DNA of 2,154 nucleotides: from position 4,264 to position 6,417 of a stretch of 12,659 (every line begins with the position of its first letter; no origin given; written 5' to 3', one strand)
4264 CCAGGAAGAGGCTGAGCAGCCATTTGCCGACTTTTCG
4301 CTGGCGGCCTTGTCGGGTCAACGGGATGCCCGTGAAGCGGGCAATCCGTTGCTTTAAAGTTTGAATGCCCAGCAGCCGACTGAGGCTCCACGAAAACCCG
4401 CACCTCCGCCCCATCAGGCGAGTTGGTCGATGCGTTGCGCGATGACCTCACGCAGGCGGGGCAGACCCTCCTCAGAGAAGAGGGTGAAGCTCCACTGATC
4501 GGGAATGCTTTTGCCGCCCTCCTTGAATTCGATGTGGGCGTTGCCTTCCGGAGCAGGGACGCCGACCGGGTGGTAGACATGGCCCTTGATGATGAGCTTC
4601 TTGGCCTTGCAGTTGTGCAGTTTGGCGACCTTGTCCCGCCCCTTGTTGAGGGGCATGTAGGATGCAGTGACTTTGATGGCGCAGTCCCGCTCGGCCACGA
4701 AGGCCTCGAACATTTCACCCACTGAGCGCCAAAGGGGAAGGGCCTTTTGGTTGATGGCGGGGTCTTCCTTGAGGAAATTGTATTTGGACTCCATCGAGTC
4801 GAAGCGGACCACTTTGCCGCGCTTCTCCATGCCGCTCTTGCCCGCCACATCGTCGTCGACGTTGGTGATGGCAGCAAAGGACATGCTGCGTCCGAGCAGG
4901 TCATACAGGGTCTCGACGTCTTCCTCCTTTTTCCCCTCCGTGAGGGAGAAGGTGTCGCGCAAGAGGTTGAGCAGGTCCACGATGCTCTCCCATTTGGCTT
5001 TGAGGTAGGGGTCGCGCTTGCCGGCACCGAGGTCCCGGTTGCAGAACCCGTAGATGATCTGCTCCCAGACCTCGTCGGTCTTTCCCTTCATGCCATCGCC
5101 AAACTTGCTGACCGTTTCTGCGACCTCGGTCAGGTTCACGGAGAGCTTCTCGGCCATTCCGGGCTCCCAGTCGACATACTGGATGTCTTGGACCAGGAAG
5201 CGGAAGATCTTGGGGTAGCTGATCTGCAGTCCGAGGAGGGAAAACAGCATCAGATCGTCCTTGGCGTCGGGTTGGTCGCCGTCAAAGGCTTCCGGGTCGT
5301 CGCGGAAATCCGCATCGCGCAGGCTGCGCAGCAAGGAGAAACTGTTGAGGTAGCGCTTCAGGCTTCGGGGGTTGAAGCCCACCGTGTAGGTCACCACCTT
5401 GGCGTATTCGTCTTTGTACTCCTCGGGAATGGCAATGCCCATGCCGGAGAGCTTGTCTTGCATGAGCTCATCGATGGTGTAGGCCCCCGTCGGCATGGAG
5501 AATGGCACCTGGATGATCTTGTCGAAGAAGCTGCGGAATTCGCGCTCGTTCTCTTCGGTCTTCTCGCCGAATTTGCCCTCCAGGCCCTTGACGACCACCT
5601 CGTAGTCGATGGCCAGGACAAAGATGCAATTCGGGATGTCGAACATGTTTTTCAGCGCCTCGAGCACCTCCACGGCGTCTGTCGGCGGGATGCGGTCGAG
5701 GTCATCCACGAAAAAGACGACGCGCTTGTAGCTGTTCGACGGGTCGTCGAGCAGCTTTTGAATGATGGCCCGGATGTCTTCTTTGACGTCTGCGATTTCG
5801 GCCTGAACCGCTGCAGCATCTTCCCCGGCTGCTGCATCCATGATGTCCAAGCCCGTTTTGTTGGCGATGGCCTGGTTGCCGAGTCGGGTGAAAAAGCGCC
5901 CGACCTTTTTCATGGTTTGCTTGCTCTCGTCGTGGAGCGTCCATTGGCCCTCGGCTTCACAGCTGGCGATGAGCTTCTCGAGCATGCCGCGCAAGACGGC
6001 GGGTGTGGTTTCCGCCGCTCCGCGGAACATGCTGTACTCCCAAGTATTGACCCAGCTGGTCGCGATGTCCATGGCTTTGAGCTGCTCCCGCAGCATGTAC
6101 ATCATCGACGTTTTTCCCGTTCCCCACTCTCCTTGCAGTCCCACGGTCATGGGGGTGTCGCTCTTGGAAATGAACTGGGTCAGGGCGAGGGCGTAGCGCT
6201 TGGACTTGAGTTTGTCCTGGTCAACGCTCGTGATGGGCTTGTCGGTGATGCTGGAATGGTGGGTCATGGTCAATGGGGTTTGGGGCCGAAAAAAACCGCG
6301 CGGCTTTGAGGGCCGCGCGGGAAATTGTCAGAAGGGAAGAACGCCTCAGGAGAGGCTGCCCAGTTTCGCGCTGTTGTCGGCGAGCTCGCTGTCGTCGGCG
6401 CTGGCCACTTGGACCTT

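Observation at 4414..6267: Soluble KAP-family NTPase with an uncharacterised C-terminal domain, a candidate defence or conflict ATPase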

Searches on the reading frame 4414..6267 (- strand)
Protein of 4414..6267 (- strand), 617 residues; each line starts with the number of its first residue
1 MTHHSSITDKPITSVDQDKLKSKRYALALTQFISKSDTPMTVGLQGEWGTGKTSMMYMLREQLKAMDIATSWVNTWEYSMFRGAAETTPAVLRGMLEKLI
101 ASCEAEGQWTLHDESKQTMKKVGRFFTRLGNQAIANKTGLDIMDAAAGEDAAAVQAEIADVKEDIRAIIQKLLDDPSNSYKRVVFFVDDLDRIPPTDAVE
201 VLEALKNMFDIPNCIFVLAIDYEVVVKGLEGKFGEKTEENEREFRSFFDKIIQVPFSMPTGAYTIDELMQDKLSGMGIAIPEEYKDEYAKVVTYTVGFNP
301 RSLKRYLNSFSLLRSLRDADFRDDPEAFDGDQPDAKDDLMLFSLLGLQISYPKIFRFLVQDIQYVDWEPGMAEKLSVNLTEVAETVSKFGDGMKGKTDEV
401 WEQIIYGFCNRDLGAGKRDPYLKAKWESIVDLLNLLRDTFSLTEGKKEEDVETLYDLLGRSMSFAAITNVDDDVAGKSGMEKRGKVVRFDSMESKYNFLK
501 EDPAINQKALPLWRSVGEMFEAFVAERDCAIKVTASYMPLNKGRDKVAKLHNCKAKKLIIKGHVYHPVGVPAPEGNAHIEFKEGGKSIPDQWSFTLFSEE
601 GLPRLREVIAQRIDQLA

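Call 5: search_protein_families(library=pfam, proteins=[window:4414-6267:-], max_evalue=0.1)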
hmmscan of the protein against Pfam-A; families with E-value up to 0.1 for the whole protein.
window:4414-6267:- (617 aa): 7 families
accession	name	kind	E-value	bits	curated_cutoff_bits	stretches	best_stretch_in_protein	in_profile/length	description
PF07693.20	KAP_NTPase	-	3e-36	125.6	20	1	24-316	3-292/293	KAP family P-loop domain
PF13191.12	AAA_16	-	4.9e-07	30.8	32.6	1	36-206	21-156/167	AAA ATPase domain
PF13401.12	AAA_22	-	0.0005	20.8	27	1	45-211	11-110/130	AAA domain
PF00004.35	AAA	-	0.0018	19.2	21.2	0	133-210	17-93/131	ATPase family associated with various cellular activities (AAA)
PF01637.24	ATPase_2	-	0.002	18.4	33.2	0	46-212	27-142/225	ATPase domain predominantly from Archaea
PF24883.2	NPHP3_N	-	0.0063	17.2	24.8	0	34-101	17-81/164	Nephrocystin 3, N-terminal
PF12775.13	AAA_7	-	0.017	15.1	25.8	0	23-74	20-68/181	P-loop containing dynein motor region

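Call 6: search_protein_families(library=padloc, proteins=[window:4414-6267:-], max_evalue=0.1)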
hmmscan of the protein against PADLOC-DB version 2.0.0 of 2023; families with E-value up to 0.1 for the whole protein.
window:4414-6267:- (617 aa): 7 families
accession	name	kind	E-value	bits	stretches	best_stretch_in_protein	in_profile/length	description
PDLC04959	PDC-S20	-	1.9e-34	118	1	13-250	14-254/464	-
PDLC02361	PifA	-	2.7e-29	100.3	1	4-309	3-312/720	PifA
PDLC02209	QatA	-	5.9e-24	82.6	2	155-260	178-283/646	-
PDLC04958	PDC-S20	-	3e-21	74.3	1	21-264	7-260/458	-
PDLC04957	PDC-S20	-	7.2e-18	63.3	1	29-261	20-258/446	-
PDLC02210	QatA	-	1.7e-17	61.2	2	179-260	201-279/593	-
PDLC04956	PDC-S20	-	2.2e-13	48.4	1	39-261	35-255/450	-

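Call 7: search_protein_families(library=ncbifam, proteins=[window:4414-6267:-], max_evalue=0.1)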
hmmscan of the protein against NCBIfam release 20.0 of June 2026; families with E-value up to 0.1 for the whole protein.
window:4414-6267:- (617 aa): 4 families
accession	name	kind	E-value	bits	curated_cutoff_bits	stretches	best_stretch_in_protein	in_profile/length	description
NF041923.1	QatA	equivalog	1.9e-26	92.9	600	2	149-260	175-282/628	Qat anti-phage system ATPase QatA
NF047389.1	ATPase_Sll1717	subfamily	0.003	16.7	75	1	123-196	129-200/454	P-loop ATPase, Sll1717 family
NF053860.1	DS41_1_antiphage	equivalog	0.013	14.5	370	1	33-128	33-134/448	anti-phage protein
NF006505.0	PRK08939.1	equivalog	0.092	12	228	0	13-75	127-192/306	primosomal protein DnaI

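Call 8: search_protein_families(library=phrogs, proteins=[window:4414-6267:-], max_evalue=0.1)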
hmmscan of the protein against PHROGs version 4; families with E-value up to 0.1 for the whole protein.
window:4414-6267:- (617 aa): 3 families
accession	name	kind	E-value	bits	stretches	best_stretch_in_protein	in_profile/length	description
phrog_8614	-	unknown function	4.1e-25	89.8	1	6-261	9-276/489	-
phrog_168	-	DNA, RNA and nucleotide metabolism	0.001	19.8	1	28-86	32-78/314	clamp loader of DNA polymerase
phrog_50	-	DNA, RNA and nucleotide metabolism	0.071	13.1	0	16-64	348-394/570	DnaC-like helicase loader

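Call 10: find_homologous_proteins(query=window:4414-6267:-)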
Query window:4414-6267:- (617 aa): 3898 proteins with E <= 0.001 among 8000 candidates; the best 120 are listed.
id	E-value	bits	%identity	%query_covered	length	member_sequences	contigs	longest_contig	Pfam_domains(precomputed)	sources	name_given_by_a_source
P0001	0.0e+0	1336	94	100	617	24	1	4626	PF07693.21,PF13191.13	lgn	-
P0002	0.0e+0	1246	87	100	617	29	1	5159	PF07693.21,PF13191.13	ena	-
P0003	0.0e+0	1203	85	100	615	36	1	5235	PF07693.21,PF13191.13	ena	-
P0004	0.0e+0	1149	82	99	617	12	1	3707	PF07693.21,PF13191.13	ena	-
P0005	0.0e+0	1108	80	99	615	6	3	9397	PF07693.21,PF13191.13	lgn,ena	-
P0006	0.0e+0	1048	74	99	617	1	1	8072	PF07693.21,PF13191.13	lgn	-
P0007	0.0e+0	1031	73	99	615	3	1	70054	PF07693.21,PF13191.13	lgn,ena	-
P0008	8.8e-238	809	60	100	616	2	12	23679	PF07693.21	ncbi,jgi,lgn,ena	jgi:hypothetical protein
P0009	4.5e-227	773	70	78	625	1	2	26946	PF07693.21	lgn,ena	-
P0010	2.0e-224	765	71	77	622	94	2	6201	PF07693.21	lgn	-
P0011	4.9e-221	753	69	78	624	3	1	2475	PF07693.21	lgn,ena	-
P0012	4.8e-219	747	60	91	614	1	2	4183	PF07693.21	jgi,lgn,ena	-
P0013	5.2e-202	691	58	92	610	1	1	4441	PF07693.21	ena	-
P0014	1.2e-201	689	58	92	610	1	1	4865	PF07693.21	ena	-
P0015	2.6e-200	685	58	91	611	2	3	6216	PF07693.21,PF13191.13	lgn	-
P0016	1.2e-199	683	58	91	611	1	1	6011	PF07693.21,PF13191.13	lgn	-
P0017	1.6e-199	682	58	91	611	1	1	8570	PF07693.21,PF13191.13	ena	-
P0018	2.7e-199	682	58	91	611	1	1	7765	PF07693.21,PF13191.13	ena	-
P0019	5.1e-199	681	58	91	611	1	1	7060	PF07693.21,PF13191.13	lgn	-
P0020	6.4e-199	680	58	89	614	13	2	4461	PF07693.21,PF13191.13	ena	-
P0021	7.4e-199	680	58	91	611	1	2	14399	PF07693.21,PF13191.13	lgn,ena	-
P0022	1.9e-198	679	58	91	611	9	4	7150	PF07693.21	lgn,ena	-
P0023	1.9e-198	679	57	91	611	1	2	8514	PF07693.21,PF13191.13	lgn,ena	-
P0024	2.5e-196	672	57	91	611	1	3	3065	PF07693.21,PF13191.13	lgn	-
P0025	3.8e-196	671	55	95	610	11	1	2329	PF07693.21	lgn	-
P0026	3.4e-195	668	56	92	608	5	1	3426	PF07693.21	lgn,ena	-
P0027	4.3e-195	668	57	91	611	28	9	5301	PF07693.21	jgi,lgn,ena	-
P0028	5.1e-195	668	56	91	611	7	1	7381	PF07693.21,PF13191.13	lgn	-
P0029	1.1e-194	666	56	91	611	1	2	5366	PF07693.21,PF13191.13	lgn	-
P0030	4.0e-194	665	55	92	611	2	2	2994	PF07693.21,PF13191.13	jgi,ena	-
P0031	1.1e-192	660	56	91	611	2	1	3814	PF07693.21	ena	-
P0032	2.0e-192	659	54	94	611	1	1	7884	PF07693.21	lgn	-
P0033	3.9e-192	658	55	92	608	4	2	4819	PF07693.21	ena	-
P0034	6.2e-192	657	54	94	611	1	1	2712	PF07693.21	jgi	jgi:hypothetical protein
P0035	1.3e-189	650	55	92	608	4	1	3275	PF07693.21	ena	-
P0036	1.9e-189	649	56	91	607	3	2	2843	PF07693.21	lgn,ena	-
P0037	3.4e-189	648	54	93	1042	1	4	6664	PF07693.21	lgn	-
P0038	6.3e-189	647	54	94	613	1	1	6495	PF07693.21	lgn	-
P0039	2.2e-188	646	56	92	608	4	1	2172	PF07693.21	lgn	-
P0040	9.7e-188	643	54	94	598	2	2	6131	PF07693.21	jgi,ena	jgi:hypothetical protein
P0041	1.1e-186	640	55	91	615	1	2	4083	PF07693.21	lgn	-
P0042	2.0e-186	639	55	91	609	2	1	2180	PF07693.21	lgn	-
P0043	3.1e-185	635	59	83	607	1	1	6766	PF07693.21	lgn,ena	-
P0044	1.2e-184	633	53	94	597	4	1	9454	PF07693.21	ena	-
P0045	1.8e-184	633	55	91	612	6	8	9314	PF07693.21,PF13191.13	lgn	-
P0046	1.4e-181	623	56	83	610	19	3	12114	PF07693.21,PF13191.13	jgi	jgi:hypothetical protein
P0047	2.2e-181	622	52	93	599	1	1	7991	PF07693.21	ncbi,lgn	-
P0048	3.4e-181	622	52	92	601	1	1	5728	PF07693.21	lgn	-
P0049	3.5e-181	622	52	93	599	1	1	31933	PF07693.21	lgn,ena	-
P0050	5.3e-181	621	52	93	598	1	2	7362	PF07693.21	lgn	-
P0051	5.7e-181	621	58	81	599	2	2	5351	PF07693.21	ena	-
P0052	7.8e-181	621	52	93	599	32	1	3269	PF07693.21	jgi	-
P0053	9.4e-181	620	51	93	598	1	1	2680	PF07693.21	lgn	-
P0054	2.6e-180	619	52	92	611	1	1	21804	PF07693.21,PF24883.3,PF13191.13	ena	-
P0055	2.9e-180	619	53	89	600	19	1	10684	PF07693.21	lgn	-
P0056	3.7e-180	618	51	94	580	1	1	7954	PF07693.21,PF13401.13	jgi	jgi:hypothetical protein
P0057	6.2e-180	618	51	93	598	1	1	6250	PF07693.21,PF13401.13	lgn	-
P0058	7.9e-180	617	51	93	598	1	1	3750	PF07693.21,PF13401.13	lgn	-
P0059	8.4e-180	617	51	93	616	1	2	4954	PF07693.21,PF13191.13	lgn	-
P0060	8.7e-180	617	54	92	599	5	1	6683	PF07693.21,PF20693.4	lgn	-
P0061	1.0e-179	617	51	93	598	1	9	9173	PF07693.21,PF13401.13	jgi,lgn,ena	jgi:hypothetical protein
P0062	1.1e-179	617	55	85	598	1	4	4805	PF07693.21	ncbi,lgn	-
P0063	1.5e-179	616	51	93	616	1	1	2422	PF07693.21,PF13191.13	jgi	jgi:hypothetical protein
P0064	1.6e-179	616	51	92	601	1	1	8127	PF07693.21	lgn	-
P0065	2.8e-179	616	51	93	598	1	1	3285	PF07693.21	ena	-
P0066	5.5e-179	615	51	93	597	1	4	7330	PF07693.21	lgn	-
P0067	5.6e-179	615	51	93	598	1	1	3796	PF07693.21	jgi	jgi:hypothetical protein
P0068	6.7e-179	614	53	88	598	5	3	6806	PF07693.21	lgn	-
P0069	7.4e-179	614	57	81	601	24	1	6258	PF07693.21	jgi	-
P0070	9.6e-179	614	53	88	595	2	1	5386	PF07693.21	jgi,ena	-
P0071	1.8e-178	613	50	93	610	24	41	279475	PF07693.21,PF13191.13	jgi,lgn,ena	jgi:hypothetical protein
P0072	1.8e-178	613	51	93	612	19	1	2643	PF07693.21,PF13191.13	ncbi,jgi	jgi:hypothetical protein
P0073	2.0e-178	613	51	93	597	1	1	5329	PF07693.21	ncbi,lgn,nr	ncbi:MAG: hypothetical protein KA210_08195 [Bacteroidia bacterium]|nr:hypothetical protein [Bacteroi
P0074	2.1e-178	613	51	93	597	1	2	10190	PF07693.21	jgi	jgi:hypothetical protein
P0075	2.2e-178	613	51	93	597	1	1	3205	PF07693.21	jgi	jgi:hypothetical protein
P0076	2.6e-178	612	51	93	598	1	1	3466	PF07693.21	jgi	jgi:hypothetical protein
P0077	2.6e-178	612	56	81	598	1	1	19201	PF07693.21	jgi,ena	jgi:hypothetical protein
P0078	2.6e-178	612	56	81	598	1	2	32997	PF07693.21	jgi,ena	jgi:hypothetical protein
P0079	2.8e-178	612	56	81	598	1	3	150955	PF07693.21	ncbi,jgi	jgi:hypothetical protein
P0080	3.1e-178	612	56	81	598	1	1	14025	PF07693.21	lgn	-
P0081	3.6e-178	612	56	81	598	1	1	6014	PF07693.21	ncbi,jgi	jgi:hypothetical protein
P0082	3.6e-178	612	56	81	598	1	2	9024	PF07693.21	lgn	-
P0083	7.9e-178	611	57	82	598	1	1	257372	PF07693.21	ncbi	ncbi:MAG: KAP family P-loop NTPase fold protein [Flavobacterium sp.]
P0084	8.8e-178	611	50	95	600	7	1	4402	PF07693.21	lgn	-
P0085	9.0e-178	611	57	81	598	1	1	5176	PF07693.21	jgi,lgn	jgi:hypothetical protein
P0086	1.2e-177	610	57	81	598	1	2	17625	PF07693.21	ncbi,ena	-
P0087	1.2e-177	610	56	81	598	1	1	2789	PF07693.21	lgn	-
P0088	1.3e-177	610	56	81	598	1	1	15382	PF07693.21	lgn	-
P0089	1.6e-177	610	56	81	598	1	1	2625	PF07693.21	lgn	-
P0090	1.7e-177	610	56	81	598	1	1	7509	PF07693.21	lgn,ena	-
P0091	1.7e-177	610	56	81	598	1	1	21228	PF07693.21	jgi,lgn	jgi:hypothetical protein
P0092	1.9e-177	610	57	81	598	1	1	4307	PF07693.21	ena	-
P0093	1.9e-177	610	56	81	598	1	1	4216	PF07693.21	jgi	-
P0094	2.0e-177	609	53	87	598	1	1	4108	PF07693.21,PF13401.13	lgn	-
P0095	2.4e-177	609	57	81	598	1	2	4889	PF07693.21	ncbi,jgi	jgi:hypothetical protein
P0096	3.3e-177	609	56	81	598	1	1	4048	PF07693.21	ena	-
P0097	3.4e-177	609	56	81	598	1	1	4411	PF07693.21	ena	-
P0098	6.2e-177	608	56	82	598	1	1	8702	PF07693.21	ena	-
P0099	6.8e-177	608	57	81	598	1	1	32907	PF07693.21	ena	-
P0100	6.9e-177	608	56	81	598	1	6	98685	PF07693.21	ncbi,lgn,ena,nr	ncbi:hypothetical protein FBBAL38_11074 [Flavobacteria bacterium BAL38]|nr:hypothetical protein FBBA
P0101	8.8e-177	607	57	81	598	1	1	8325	PF07693.21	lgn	-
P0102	9.2e-177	607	56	81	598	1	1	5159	PF07693.21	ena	-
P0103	1.1e-176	607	57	81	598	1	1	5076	PF07693.21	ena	-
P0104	1.3e-176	607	56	81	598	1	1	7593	PF07693.21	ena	-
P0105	1.5e-176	607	54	85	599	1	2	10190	PF07693.21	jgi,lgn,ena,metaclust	metaclust:\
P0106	1.5e-176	607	57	81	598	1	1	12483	PF07693.21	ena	-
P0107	1.7e-176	606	57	80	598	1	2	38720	PF07693.21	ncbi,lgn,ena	-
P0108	2.1e-176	606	50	94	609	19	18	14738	PF07693.21,PF13191.13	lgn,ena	-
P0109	2.2e-176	606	56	81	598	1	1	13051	PF07693.21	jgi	jgi:hypothetical protein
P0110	2.8e-176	606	56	81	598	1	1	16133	PF07693.21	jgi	-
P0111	3.4e-176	605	56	81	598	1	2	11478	PF07693.21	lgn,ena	-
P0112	3.5e-176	605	56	81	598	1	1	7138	PF07693.21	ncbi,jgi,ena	jgi:hypothetical protein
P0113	3.6e-176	605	56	81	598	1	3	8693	PF07693.21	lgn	-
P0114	3.6e-176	605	57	81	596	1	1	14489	PF07693.21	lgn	-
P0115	4.0e-176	605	57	81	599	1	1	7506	PF07693.21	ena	-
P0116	4.3e-176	605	56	81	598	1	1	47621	PF07693.21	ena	-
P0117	4.4e-176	605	54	84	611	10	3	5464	PF07693.21,PF24883.3,PF13191.13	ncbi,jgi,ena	jgi:hypothetical protein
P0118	5.0e-176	605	56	81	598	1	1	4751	PF07693.21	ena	-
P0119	5.8e-176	605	56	81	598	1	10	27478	PF07693.21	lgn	-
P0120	5.9e-176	605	53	87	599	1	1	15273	PF07693.21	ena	-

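Call 12: find_encoding_contigs(protein=window:4414-6267:-, flank=10000, max_places=6)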
Protein window:4414-6267:- (617 aa): 2 contigs read that carry it; 1 place shown.
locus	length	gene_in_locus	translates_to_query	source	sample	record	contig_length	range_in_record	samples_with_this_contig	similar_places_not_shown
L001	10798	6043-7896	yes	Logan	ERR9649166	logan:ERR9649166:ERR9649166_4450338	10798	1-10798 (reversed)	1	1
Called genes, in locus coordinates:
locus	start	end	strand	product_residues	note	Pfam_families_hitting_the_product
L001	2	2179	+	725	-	?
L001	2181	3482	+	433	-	PF13421:Band_7_1, PF01145:Band_7, PF17032:Zn_ribbon_15 (faint), PF12773:DZR, PF13240:Zn_Ribbon_1 (faint), PF13248:Zn_ribbon_3 (faint), PF12773:DZR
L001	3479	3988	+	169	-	-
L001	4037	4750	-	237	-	-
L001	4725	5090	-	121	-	-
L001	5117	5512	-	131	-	-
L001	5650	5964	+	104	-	-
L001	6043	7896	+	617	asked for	PF07693:KAP_NTPase, PF13191:AAA_16 (weak)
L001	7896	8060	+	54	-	-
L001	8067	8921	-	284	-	PF21598:PvuRts1I-like_N, PF18491:SRA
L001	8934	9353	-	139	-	-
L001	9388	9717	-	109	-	-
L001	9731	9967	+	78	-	PF01679:Pmp3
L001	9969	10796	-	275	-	?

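Call 13: find_encoding_contigs(protein=P0007, flank=10000, max_places=4)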
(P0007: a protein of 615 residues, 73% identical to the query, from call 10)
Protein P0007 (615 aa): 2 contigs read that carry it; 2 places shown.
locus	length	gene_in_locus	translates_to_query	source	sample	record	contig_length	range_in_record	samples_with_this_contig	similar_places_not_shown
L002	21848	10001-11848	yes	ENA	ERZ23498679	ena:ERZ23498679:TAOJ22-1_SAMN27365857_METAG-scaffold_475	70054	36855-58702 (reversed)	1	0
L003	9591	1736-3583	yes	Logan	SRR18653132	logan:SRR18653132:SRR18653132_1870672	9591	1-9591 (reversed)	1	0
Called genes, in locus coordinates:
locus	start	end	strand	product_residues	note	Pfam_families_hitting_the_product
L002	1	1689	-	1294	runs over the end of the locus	-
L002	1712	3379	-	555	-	-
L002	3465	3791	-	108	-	-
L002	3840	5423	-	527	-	-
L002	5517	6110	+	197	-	-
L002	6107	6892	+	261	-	PF15610:PRTase_3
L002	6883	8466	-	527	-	PF00691:OmpA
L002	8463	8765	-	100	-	PF01809:YidD (weak)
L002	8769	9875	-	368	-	-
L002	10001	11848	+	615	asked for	PF07693:KAP_NTPase, PF13191:AAA_16 (weak)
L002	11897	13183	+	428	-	-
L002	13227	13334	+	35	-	-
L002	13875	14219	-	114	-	-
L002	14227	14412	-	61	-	-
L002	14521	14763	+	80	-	-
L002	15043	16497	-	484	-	PF04087:DUF389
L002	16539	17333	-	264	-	PF04338:DUF481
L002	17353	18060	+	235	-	-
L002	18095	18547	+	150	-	PF02580:Tyr_Deacylase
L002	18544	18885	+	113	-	PF03819:MazG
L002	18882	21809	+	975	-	PF14870:PSII_BNR (faint), PF15902:Sortilin-Vps10 (faint)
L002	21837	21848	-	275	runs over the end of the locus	PF02540:NAD_synthase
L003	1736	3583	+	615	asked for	PF07693:KAP_NTPase, PF13191:AAA_16 (weak)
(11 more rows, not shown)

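Call 14: find_encoding_contigs(protein=P0008, flank=8000, max_places=5)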
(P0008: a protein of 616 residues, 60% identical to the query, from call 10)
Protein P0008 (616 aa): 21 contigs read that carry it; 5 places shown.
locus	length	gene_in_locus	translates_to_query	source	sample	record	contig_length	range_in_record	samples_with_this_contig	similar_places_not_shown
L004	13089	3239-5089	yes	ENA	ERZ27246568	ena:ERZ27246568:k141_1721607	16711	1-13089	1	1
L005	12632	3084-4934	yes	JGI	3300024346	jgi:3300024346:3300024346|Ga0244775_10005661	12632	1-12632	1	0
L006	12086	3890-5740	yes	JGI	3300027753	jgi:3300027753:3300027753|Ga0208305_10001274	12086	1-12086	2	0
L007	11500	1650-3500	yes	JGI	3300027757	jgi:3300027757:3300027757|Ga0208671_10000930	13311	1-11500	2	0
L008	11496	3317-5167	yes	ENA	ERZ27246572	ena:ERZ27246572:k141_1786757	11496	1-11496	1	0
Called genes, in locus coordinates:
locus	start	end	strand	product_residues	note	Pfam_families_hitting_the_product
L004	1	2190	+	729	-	?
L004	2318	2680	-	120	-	-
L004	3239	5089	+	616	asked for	PF07693:KAP_NTPase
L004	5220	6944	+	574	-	-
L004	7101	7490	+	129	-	-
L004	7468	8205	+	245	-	-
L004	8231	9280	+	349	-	-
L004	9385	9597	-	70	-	-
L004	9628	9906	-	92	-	-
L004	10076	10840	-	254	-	PF22945:LEM-3_GIY-YIG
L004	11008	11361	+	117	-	-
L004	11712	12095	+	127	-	PF20332:DUF6627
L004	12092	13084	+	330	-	PF13529:Peptidase_C39_2 (weak), PF13424:TPR_12 (faint), PF00515:TPR_1 (faint), PF13431:TPR_17 (faint), PF07719:TPR_2 (faint), PF13428:TPR_14 (weak), PF13432:TPR_16, PF14559:TPR_19 (weak), +1 more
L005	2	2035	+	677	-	?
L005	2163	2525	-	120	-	-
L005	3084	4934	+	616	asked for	PF07693:KAP_NTPase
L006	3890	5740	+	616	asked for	PF07693:KAP_NTPase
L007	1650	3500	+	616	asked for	PF07693:KAP_NTPase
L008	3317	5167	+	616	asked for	PF07693:KAP_NTPase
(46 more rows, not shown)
